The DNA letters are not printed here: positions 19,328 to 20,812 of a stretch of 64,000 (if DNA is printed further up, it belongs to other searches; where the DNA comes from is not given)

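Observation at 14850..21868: Surface-glycan cluster pairing Gmd with a ColD/E1-like His-variant DegT enzyme and a canonical DegT aminotransferase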

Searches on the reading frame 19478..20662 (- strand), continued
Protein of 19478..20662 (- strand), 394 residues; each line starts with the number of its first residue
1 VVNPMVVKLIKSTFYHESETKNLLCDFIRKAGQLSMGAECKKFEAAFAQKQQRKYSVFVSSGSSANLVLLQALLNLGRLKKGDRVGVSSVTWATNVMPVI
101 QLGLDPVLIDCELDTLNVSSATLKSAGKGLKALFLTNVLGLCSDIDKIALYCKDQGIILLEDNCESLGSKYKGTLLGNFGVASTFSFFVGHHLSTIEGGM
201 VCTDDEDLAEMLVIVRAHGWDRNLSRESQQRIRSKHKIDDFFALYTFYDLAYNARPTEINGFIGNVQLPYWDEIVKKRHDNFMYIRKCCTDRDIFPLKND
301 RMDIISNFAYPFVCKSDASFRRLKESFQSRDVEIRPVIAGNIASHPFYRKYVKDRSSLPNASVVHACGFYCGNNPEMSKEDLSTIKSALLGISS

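Call 15: search_protein_families(library=ncbifam, proteins=[L002:9121-10125:+, L005:2174-3310:-, L007:6508-7548:+, L008:1804-2931:-, L009:6434-7405:-, L011:5291-6268:-, L017:5105-6079:-, L030:8853-9797:-, L030:2895-3881:+, L004:12126-13262:+], max_evalue=1e-10)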
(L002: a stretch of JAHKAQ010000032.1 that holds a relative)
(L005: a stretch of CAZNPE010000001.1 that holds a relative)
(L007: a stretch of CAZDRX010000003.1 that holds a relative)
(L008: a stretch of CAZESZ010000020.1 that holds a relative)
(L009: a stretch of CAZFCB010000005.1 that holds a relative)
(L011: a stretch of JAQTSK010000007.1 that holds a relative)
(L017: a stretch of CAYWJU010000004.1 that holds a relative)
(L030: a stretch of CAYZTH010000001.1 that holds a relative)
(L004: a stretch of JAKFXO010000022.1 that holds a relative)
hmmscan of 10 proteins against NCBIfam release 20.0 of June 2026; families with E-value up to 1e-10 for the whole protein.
L002:9121-10125:+ (334 aa): 21 families
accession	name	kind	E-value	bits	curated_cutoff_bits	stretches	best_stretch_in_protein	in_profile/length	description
TIGR04180.1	EDH_00030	hypoth_equivalog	1.3e-146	487.3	475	1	5-301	1-297/297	NAD-dependent 4,6-dehydratase LegB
TIGR01181.1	dTDP_gluc_dehyt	equivalog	2.2e-50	171.6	365.1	1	4-322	1-316/321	dTDP-glucose 4,6-dehydratase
TIGR01179.1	galE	equivalog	1.3e-39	136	262.3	1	4-322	1-330/332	UDP-glucose 4-epimerase GalE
TIGR02622.1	CDP_4_6_dhtase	equivalog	1.6e-28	99.9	278.45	1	3-322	5-335/352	CDP-glucose 4,6-dehydratase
NF011728.1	PRK15181.1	equivalog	5.7e-27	94.6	760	1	2-322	15-342/348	Vi polysaccharide biosynthesis UDP-N-acetylglucosaminuronic acid C-4 epimerase TviC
NF007582.0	PRK10217.1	equivalog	5.5e-26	91.5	698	1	3-320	2-334/355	dTDP-glucose 4,6-dehydratase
TIGR01472.1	gmd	equivalog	9.4e-26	90.8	415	1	5-300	3-325/342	GDP-mannose 4,6-dehydratase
TIGR03466.1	HpnA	hypoth_equivalog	2.4e-25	89.1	367.65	1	4-264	2-250/327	hopanoid-associated sugar epimerase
NF007490.0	PRK10084.1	subfamily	6.2e-25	87.9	649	1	4-324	2-341/361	dTDP-glucose 4,6-dehydratase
NF007956.0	PRK10675.1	subfamily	3.2e-22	79.1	394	1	4-297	2-313/338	UDP-glucose 4-epimerase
NF042423.1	oxyalk_red_Shew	equivalog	9e-20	71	580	1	3-263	9-253/331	2-alkyl-3-oxoalkanoate reductase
NF042422.1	oxyalk_red_OleD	equivalog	1e-17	64.5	580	1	4-231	2-217/329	2-alkyl-3-oxoalkanoate reductase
NF047922.1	GDPFucSynFcl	equivalog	2e-17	63.6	500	1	75-321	54-305/308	GDP-L-fucose synthase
TIGR02197.1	heptose_epim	equivalog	8.4e-17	61.3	274.6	1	5-264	1-266/316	ADP-glyceromanno-heptose 6-epimerase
NF005998.1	PRK08125.1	equivalog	1.3e-16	60.2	777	1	3-265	316-590/649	bifunctional UDP-4-amino-4-deoxy-L-arabinose formyltransferase/UDP-glucuronic acid oxidase ArnA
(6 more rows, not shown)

L005:2174-3310:- (378 aa): 17 families
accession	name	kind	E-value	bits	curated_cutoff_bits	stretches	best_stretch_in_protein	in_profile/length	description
TIGR01181.1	dTDP_gluc_dehyt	equivalog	3.2e-54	184.2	365.1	1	37-372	1-317/321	dTDP-glucose 4,6-dehydratase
TIGR01179.1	galE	equivalog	4e-44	150.8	262.3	1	37-370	1-329/332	UDP-glucose 4-epimerase GalE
NF007490.0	PRK10084.1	subfamily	3.2e-40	138.2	649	1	37-371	2-339/361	dTDP-glucose 4,6-dehydratase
NF007582.0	PRK10217.1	equivalog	3.1e-36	125.2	698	1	35-366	1-331/355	dTDP-glucose 4,6-dehydratase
TIGR04180.1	EDH_00030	hypoth_equivalog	2.5e-35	122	475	1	38-353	1-296/297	NAD-dependent 4,6-dehydratase LegB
NF007956.0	PRK10675.1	subfamily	1.6e-29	103.1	394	1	37-175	2-139/338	UDP-glucose 4-epimerase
NF011728.1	PRK15181.1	equivalog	1.1e-23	83.8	760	1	35-371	15-342/348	Vi polysaccharide biosynthesis UDP-N-acetylglucosaminuronic acid C-4 epimerase TviC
TIGR02622.1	CDP_4_6_dhtase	equivalog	7.8e-22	77.9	278.45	1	36-216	5-170/352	CDP-glucose 4,6-dehydratase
TIGR02197.1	heptose_epim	equivalog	1.5e-20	73.6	274.6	1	38-366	1-313/316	ADP-glyceromanno-heptose 6-epimerase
NF008872.0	PRK11908.1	equivalog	5e-16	58.7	294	1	35-312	1-266/349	bifunctional UDP-4-keto-pentose/UDP-xylose synthase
NF042422.1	oxyalk_red_OleD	equivalog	9e-16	58.1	580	1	37-289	2-221/329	2-alkyl-3-oxoalkanoate reductase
NF043036.1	ErythonDh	equivalog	1e-15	57.8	325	1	37-217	2-166/321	D-erythronate dehydrogenase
TIGR03466.1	HpnA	hypoth_equivalog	3.1e-14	52.6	367.65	1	37-315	2-244/327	hopanoid-associated sugar epimerase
NF041015.1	UDPsulfquin_syn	equivalog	3.3e-13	49.4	575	1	36-284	1-279/384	UDP-sulfoquinovose synthase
TIGR01746.1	Thioester-redct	subfamily_domain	9.8e-13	48.1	213.35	1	38-329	2-293/371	thioester reductase domain-containing protein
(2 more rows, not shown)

L007:6508-7548:+ (346 aa): 16 families
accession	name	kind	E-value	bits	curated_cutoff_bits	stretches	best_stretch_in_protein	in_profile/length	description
TIGR01181.1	dTDP_gluc_dehyt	equivalog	8.5e-53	179.5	365.1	1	4-340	1-318/321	dTDP-glucose 4,6-dehydratase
TIGR01179.1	galE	equivalog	1.9e-43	148.6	262.3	1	4-337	1-329/332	UDP-glucose 4-epimerase GalE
NF007490.0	PRK10084.1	subfamily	8.8e-39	133.5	649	1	4-342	2-343/361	dTDP-glucose 4,6-dehydratase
TIGR04180.1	EDH_00030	hypoth_equivalog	6.6e-35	120.6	475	1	5-320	1-296/297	NAD-dependent 4,6-dehydratase LegB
NF007582.0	PRK10217.1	equivalog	1.1e-33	116.8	698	1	3-338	2-336/355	dTDP-glucose 4,6-dehydratase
NF007956.0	PRK10675.1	subfamily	2.4e-28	99.3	394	1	4-322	2-318/338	UDP-glucose 4-epimerase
TIGR02622.1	CDP_4_6_dhtase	equivalog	2e-21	76.5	278.45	1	2-154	4-156/352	CDP-glucose 4,6-dehydratase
NF011728.1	PRK15181.1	equivalog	2.1e-21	76.3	760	1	3-339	16-343/348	Vi polysaccharide biosynthesis UDP-N-acetylglucosaminuronic acid C-4 epimerase TviC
TIGR02197.1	heptose_epim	equivalog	2.9e-20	72.7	274.6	1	5-335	1-315/316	ADP-glyceromanno-heptose 6-epimerase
NF043036.1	ErythonDh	equivalog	3.8e-17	62.5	325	1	4-193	2-175/321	D-erythronate dehydrogenase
NF042422.1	oxyalk_red_OleD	equivalog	2.3e-15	56.8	580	1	4-261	2-229/329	2-alkyl-3-oxoalkanoate reductase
TIGR03466.1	HpnA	hypoth_equivalog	1.8e-13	50.1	367.65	1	4-202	2-175/327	hopanoid-associated sugar epimerase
NF008872.0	PRK11908.1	equivalog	1e-12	47.8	294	1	3-277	2-264/349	bifunctional UDP-4-keto-pentose/UDP-xylose synthase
TIGR01472.1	gmd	equivalog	2.2e-12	46.9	415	0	5-189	3-177/342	GDP-mannose 4,6-dehydratase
NF042423.1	oxyalk_red_Shew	equivalog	1.5e-11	43.9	580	1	3-249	9-220/331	2-alkyl-3-oxoalkanoate reductase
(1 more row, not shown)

L008:1804-2931:- (375 aa): 12 families
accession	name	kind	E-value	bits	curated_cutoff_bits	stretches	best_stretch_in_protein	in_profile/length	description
TIGR01181.1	dTDP_gluc_dehyt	equivalog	3.9e-37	128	365.1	1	83-367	28-313/321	dTDP-glucose 4,6-dehydratase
TIGR01179.1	galE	equivalog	2.9e-34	118.4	262.3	1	81-369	24-329/332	UDP-glucose 4-epimerase GalE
TIGR04180.1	EDH_00030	hypoth_equivalog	8.5e-33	113.7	475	1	112-327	57-268/297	NAD-dependent 4,6-dehydratase LegB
NF011728.1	PRK15181.1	equivalog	3.7e-25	88.7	760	1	128-365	91-337/348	Vi polysaccharide biosynthesis UDP-N-acetylglucosaminuronic acid C-4 epimerase TviC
NF007956.0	PRK10675.1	subfamily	1.9e-21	76.6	394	1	84-373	28-337/338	UDP-glucose 4-epimerase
NF047922.1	GDPFucSynFcl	equivalog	4.4e-18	65.8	500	1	158-365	85-301/308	GDP-L-fucose synthase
NF007582.0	PRK10217.1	equivalog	1e-17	64.3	698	1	99-365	46-331/355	dTDP-glucose 4,6-dehydratase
TIGR02197.1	heptose_epim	equivalog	2.7e-17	62.9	274.6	1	80-355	23-303/316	ADP-glyceromanno-heptose 6-epimerase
NF007490.0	PRK10084.1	subfamily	4.8e-16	58.7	649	1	97-365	43-334/361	dTDP-glucose 4,6-dehydratase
NF043036.1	ErythonDh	equivalog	1.2e-14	54.2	325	1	99-356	48-311/321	D-erythronate dehydrogenase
TIGR02622.1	CDP_4_6_dhtase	equivalog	5e-14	52.2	278.45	1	107-367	57-332/352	CDP-glucose 4,6-dehydratase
NF008872.0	PRK11908.1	equivalog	8.9e-13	48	294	1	95-317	37-273/349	bifunctional UDP-4-keto-pentose/UDP-xylose synthase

L009:6434-7405:- (323 aa): 17 families
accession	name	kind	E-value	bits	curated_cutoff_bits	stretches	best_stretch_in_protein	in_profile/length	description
TIGR01181.1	dTDP_gluc_dehyt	equivalog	2.5e-43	148.4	365.1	1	5-319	1-317/321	dTDP-glucose 4,6-dehydratase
TIGR01179.1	galE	equivalog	2.6e-41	141.6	262.3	1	5-316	1-328/332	UDP-glucose 4-epimerase GalE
TIGR04180.1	EDH_00030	hypoth_equivalog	1.9e-35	122.4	475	1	6-275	1-268/297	NAD-dependent 4,6-dehydratase LegB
NF011728.1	PRK15181.1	equivalog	1.7e-31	109.5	760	1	4-321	16-346/348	Vi polysaccharide biosynthesis UDP-N-acetylglucosaminuronic acid C-4 epimerase TviC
NF007956.0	PRK10675.1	subfamily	2.3e-27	96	394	1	5-319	2-335/338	UDP-glucose 4-epimerase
NF007582.0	PRK10217.1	equivalog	1.5e-26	93.3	698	1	4-314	2-332/355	dTDP-glucose 4,6-dehydratase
TIGR02197.1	heptose_epim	equivalog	3.5e-25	88.8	274.6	1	6-312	1-312/316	ADP-glyceromanno-heptose 6-epimerase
NF007490.0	PRK10084.1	subfamily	2.5e-24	86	649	1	5-315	2-336/361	dTDP-glucose 4,6-dehydratase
NF047922.1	GDPFucSynFcl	equivalog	5.2e-21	75.4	500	1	103-315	82-303/308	GDP-L-fucose synthase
NF043036.1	ErythonDh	equivalog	7.9e-18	64.7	325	1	5-168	2-168/321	D-erythronate dehydrogenase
TIGR02622.1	CDP_4_6_dhtase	equivalog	2.3e-17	63.2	278.45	1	2-316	3-333/352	CDP-glucose 4,6-dehydratase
NF008872.0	PRK11908.1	equivalog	3.4e-16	59.2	294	1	4-313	2-335/349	bifunctional UDP-4-keto-pentose/UDP-xylose synthase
NF008360.0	PRK11150.1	equivalog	1.7e-12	47.2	452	1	6-273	2-263/310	ADP-glyceromanno-heptose 6-epimerase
TIGR01472.1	gmd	equivalog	1e-11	44.6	415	1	6-178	3-184/342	GDP-mannose 4,6-dehydratase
TIGR03466.1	HpnA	hypoth_equivalog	1.2e-11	44.1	367.65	0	5-174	2-165/327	hopanoid-associated sugar epimerase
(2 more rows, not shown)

L011:5291-6268:- (325 aa): 15 families
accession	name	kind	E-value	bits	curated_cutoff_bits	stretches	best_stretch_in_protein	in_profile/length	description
TIGR01181.1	dTDP_gluc_dehyt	equivalog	2.2e-42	145.3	365.1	1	9-322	2-318/321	dTDP-glucose 4,6-dehydratase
TIGR01179.1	galE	equivalog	4.1e-39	134.3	262.3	1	8-319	1-329/332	UDP-glucose 4-epimerase GalE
TIGR04180.1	EDH_00030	hypoth_equivalog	1.8e-32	112.6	475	1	9-299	1-293/297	NAD-dependent 4,6-dehydratase LegB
NF011728.1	PRK15181.1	equivalog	4.3e-28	98.3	760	1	8-319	17-341/348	Vi polysaccharide biosynthesis UDP-N-acetylglucosaminuronic acid C-4 epimerase TviC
NF007582.0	PRK10217.1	equivalog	1.5e-27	96.7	698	1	8-316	3-332/355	dTDP-glucose 4,6-dehydratase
NF007490.0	PRK10084.1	subfamily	1.7e-24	86.5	649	1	8-319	2-338/361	dTDP-glucose 4,6-dehydratase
NF007956.0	PRK10675.1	subfamily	3.8e-24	85.4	394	1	8-322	2-336/338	UDP-glucose 4-epimerase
TIGR02197.1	heptose_epim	equivalog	1.6e-21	76.8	274.6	1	9-316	1-314/316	ADP-glyceromanno-heptose 6-epimerase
NF043036.1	ErythonDh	equivalog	2.5e-20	72.9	325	1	8-176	2-174/321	D-erythronate dehydrogenase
NF047922.1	GDPFucSynFcl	equivalog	2.1e-18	66.8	500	1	6-320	2-306/308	GDP-L-fucose synthase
TIGR01472.1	gmd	equivalog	2.3e-15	56.7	415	1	10-266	4-269/342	GDP-mannose 4,6-dehydratase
NF008872.0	PRK11908.1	equivalog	1.3e-14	54.1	294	1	8-319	3-339/349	bifunctional UDP-4-keto-pentose/UDP-xylose synthase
NF042422.1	oxyalk_red_OleD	equivalog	2e-14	53.7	580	1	8-266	2-251/329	2-alkyl-3-oxoalkanoate reductase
NF052578.1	StrlDmthSdmBMthl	equivalog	2.5e-13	50.5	600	1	9-277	3-257/328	sterol demethylase protein SdmB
TIGR03466.1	HpnA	hypoth_equivalog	3.2e-11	42.7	367.65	1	8-160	2-141/327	hopanoid-associated sugar epimerase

L017:5105-6079:- (324 aa): 13 families
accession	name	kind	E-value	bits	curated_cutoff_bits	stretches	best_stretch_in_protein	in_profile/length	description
TIGR01181.1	dTDP_gluc_dehyt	equivalog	1.4e-41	142.6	365.1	1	7-320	2-317/321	dTDP-glucose 4,6-dehydratase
TIGR01179.1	galE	equivalog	9.6e-41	139.7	262.3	1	6-319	1-330/332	UDP-glucose 4-epimerase GalE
TIGR04180.1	EDH_00030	hypoth_equivalog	3.9e-36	124.6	475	1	7-277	1-269/297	NAD-dependent 4,6-dehydratase LegB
NF011728.1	PRK15181.1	equivalog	2.3e-30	105.8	760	1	7-315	18-338/348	Vi polysaccharide biosynthesis UDP-N-acetylglucosaminuronic acid C-4 epimerase TviC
NF007956.0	PRK10675.1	subfamily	5.9e-26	91.4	394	1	6-322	2-337/338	UDP-glucose 4-epimerase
TIGR02197.1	heptose_epim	equivalog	2.2e-24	86.2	274.6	1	7-273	1-269/316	ADP-glyceromanno-heptose 6-epimerase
NF007582.0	PRK10217.1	equivalog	4.6e-22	78.6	698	1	6-268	3-274/355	dTDP-glucose 4,6-dehydratase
NF047922.1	GDPFucSynFcl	equivalog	1.9e-21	76.9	500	1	6-319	4-306/308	GDP-L-fucose synthase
NF007490.0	PRK10084.1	subfamily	5.2e-21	75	649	1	6-316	2-336/361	dTDP-glucose 4,6-dehydratase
NF043036.1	ErythonDh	equivalog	5.4e-20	71.8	325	1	6-267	2-269/321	D-erythronate dehydrogenase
TIGR02622.1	CDP_4_6_dhtase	equivalog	5.9e-15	55.2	278.45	1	3-316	3-332/352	CDP-glucose 4,6-dehydratase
NF042422.1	oxyalk_red_OleD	equivalog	1.3e-14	54.3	580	1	6-265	2-251/329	2-alkyl-3-oxoalkanoate reductase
NF008872.0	PRK11908.1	equivalog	2.4e-13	49.9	294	1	6-267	3-274/349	bifunctional UDP-4-keto-pentose/UDP-xylose synthase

L030:8853-9797:- (314 aa): 7 families
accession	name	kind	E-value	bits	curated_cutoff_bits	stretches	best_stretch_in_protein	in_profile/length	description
NF047922.1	GDPFucSynFcl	equivalog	1e-83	281.3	500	1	4-311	2-306/308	GDP-L-fucose synthase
TIGR01181.1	dTDP_gluc_dehyt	equivalog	8.7e-27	94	365.1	1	38-310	55-315/321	dTDP-glucose 4,6-dehydratase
TIGR01179.1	galE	equivalog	1.2e-20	73.6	262.3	1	39-311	53-330/332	UDP-glucose 4-epimerase GalE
NF007490.0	PRK10084.1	subfamily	1.5e-20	73.5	649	1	133-310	162-338/361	dTDP-glucose 4,6-dehydratase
TIGR02197.1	heptose_epim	equivalog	2e-18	66.6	274.6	1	7-308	1-315/316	ADP-glyceromanno-heptose 6-epimerase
NF007582.0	PRK10217.1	equivalog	1.3e-16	60.7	698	1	134-308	156-333/355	dTDP-glucose 4,6-dehydratase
TIGR04180.1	EDH_00030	hypoth_equivalog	8.3e-14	51.3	475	1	57-291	70-294/297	NAD-dependent 4,6-dehydratase LegB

L030:2895-3881:+ (328 aa): 19 families
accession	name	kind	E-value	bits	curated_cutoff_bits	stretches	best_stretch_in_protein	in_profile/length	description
TIGR01179.1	galE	equivalog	8.4e-130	432.4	262.3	1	2-325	1-331/332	UDP-glucose 4-epimerase GalE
NF007956.0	PRK10675.1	subfamily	3.1e-77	260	394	1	1-327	1-337/338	UDP-glucose 4-epimerase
TIGR01181.1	dTDP_gluc_dehyt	equivalog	2e-42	145.4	365.1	1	2-323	1-315/321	dTDP-glucose 4,6-dehydratase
TIGR02197.1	heptose_epim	equivalog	2.4e-36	125.5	274.6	1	3-273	1-266/316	ADP-glyceromanno-heptose 6-epimerase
TIGR04180.1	EDH_00030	hypoth_equivalog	7.7e-32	110.5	475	1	3-306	1-297/297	NAD-dependent 4,6-dehydratase LegB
NF007490.0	PRK10084.1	subfamily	5.9e-25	88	649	1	1-108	1-116/361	dTDP-glucose 4,6-dehydratase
NF011728.1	PRK15181.1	equivalog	1.7e-23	83.2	760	1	3-318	18-336/348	Vi polysaccharide biosynthesis UDP-N-acetylglucosaminuronic acid C-4 epimerase TviC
TIGR03466.1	HpnA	hypoth_equivalog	2.1e-23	82.7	367.65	1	1-132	1-129/327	hopanoid-associated sugar epimerase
NF007582.0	PRK10217.1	equivalog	2e-20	73.2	698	1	2-319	3-331/355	dTDP-glucose 4,6-dehydratase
NF047922.1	GDPFucSynFcl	equivalog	3.6e-20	72.6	500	1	2-320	4-302/308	GDP-L-fucose synthase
TIGR02622.1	CDP_4_6_dhtase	equivalog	2.1e-17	63.3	278.45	1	2-321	6-332/352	CDP-glucose 4,6-dehydratase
NF042422.1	oxyalk_red_OleD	equivalog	5.2e-17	62.2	580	1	1-149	1-148/329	2-alkyl-3-oxoalkanoate reductase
NF043036.1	ErythonDh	equivalog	1.2e-16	60.8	325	1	1-155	1-164/321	D-erythronate dehydrogenase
NF008360.0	PRK11150.1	equivalog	1.9e-15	56.8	452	1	3-267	2-252/310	ADP-glyceromanno-heptose 6-epimerase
NF042423.1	oxyalk_red_Shew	equivalog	1.5e-14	53.8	580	1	2-240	10-225/331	2-alkyl-3-oxoalkanoate reductase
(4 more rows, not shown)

L004:12126-13262:+ (378 aa): 5 families
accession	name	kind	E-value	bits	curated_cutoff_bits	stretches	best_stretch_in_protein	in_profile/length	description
TIGR01472.1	gmd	equivalog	1.2e-123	412.7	415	1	46-373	2-341/342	GDP-mannose 4,6-dehydratase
TIGR01181.1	dTDP_gluc_dehyt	equivalog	2.4e-19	69.6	365.1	1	94-319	56-264/321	dTDP-glucose 4,6-dehydratase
TIGR04180.1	EDH_00030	hypoth_equivalog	2.2e-17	63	475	1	48-295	2-251/297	NAD-dependent 4,6-dehydratase LegB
TIGR02622.1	CDP_4_6_dhtase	equivalog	1.2e-14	54.2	278.45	1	44-205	4-172/352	CDP-glucose 4,6-dehydratase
TIGR01179.1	galE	equivalog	8.2e-12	44.6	262.3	0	48-204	3-162/332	UDP-glucose 4-epimerase GalE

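Call 16: find_encoding_contigs(protein=P0001, flank=10000, max_places=4)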
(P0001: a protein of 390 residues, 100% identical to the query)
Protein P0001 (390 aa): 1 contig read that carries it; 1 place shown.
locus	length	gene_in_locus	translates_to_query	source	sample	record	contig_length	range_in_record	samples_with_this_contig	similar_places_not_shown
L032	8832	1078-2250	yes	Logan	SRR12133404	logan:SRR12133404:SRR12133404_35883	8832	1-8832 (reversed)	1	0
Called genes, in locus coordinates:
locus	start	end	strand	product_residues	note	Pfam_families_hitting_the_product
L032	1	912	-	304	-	?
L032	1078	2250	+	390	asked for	PF01041:DegT_DnrJ_EryC1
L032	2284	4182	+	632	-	-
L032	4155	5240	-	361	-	PF01041:DegT_DnrJ_EryC1, PF01053:Cys_Met_Meta_PP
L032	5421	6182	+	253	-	-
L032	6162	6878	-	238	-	PF00535:Glycos_transf_2, PF10111:Glyco_tranf_2_2 (weak)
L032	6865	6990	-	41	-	-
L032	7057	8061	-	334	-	PF00149:Metallophos (weak)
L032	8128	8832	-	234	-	?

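Call 35: find_encoding_contigs(protein=P0005, flank=10000, max_places=2)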
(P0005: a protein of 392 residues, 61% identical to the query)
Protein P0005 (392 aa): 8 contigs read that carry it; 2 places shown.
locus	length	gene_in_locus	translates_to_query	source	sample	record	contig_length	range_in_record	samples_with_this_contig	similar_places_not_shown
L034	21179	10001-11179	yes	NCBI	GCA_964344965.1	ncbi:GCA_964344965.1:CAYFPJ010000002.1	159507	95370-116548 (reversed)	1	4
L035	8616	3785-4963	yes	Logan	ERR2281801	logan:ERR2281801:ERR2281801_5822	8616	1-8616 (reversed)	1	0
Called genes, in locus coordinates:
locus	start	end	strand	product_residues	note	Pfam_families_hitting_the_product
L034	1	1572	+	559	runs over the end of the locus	PF01471:PG_binding_1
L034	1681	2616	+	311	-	PF01073:3Beta_HSD, PF01370:Epimerase, PF02719:Polysacc_synt_2 (faint), PF04321:RmlD_sub_bind, PF07993:NAD_binding_4 (faint), PF16363:GDP_Man_Dehyd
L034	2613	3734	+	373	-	PF13439:Glyco_transf_4, PF13579:Glyco_trans_4_4, PF20706:GT4-conflict, PF00534:Glycos_transf_1, PF13692:Glyco_trans_1_4, PF13524:Glyco_trans_1_2 (weak)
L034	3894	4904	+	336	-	PF13692:Glyco_trans_1_4 (weak), PF00534:Glycos_transf_1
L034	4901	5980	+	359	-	PF13439:Glyco_transf_4, PF13579:Glyco_trans_4_4 (weak), PF20706:GT4-conflict, PF00534:Glycos_transf_1, PF13692:Glyco_trans_1_4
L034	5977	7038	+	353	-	PF00534:Glycos_transf_1, PF13692:Glyco_trans_1_4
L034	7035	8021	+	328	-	-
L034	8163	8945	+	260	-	-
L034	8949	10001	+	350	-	PF01370:Epimerase, PF02719:Polysacc_synt_2 (weak), PF16363:GDP_Man_Dehyd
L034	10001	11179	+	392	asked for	PF01041:DegT_DnrJ_EryC1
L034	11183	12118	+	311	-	PF01370:Epimerase, PF04321:RmlD_sub_bind, PF16363:GDP_Man_Dehyd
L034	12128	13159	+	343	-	PF00534:Glycos_transf_1, PF13692:Glyco_trans_1_4, PF13524:Glyco_trans_1_2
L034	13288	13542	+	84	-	PF12728:HTH_17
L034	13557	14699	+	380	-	PF13439:Glyco_transf_4, PF00534:Glycos_transf_1, PF13692:Glyco_trans_1_4, PF13524:Glyco_trans_1_2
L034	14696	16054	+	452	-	PF04464:Glyphos_transf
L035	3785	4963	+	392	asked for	PF01041:DegT_DnrJ_EryC1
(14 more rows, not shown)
